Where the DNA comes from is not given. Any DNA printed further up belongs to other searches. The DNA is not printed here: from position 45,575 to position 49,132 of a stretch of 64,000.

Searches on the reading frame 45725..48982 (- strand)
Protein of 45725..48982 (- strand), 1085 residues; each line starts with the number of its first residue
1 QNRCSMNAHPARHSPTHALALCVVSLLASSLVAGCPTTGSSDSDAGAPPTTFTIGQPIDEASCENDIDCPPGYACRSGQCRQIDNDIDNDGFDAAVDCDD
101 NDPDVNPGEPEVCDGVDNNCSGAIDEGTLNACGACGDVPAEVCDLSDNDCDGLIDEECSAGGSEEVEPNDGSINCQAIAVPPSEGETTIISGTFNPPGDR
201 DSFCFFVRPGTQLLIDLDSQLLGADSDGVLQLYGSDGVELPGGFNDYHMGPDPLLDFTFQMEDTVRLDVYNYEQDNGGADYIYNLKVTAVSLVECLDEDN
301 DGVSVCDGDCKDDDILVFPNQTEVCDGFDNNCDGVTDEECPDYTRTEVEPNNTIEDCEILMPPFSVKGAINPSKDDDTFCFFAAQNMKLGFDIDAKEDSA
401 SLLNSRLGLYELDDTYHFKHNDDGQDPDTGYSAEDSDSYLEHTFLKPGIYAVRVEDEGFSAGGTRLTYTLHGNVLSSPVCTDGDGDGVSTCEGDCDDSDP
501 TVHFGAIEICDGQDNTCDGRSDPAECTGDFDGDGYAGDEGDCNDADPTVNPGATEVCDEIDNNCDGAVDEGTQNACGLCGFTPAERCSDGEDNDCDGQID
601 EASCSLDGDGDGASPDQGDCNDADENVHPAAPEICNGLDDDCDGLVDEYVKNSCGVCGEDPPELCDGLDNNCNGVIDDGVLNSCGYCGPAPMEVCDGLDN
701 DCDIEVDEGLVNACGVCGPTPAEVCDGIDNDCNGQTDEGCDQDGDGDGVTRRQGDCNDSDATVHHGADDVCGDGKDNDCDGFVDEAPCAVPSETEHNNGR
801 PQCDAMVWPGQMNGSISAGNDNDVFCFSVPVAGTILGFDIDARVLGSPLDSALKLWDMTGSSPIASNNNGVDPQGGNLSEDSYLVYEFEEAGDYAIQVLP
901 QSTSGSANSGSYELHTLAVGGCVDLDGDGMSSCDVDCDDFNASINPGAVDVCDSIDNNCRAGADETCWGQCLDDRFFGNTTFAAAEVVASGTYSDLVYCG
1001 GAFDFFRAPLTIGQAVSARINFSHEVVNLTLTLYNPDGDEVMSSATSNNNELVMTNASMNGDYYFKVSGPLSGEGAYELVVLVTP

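Call 7: search_protein_families(library=pfam, proteins=[window:45725-48982:-], max_evalue=0.001)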
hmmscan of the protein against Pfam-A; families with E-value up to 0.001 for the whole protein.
window:45725-48982:- (1085 aa): 2 families
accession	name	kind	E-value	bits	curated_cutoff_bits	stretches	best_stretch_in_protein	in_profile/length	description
PF11617.13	Cu-binding_MopE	-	3.9e-87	286.5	27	9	541-570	1-30/30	Putative metal-binding motif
PF04151.21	PPC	-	4.3e-07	31.2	25.9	0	1005-1069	4-70/70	Bacterial pre-peptidase C-terminal domain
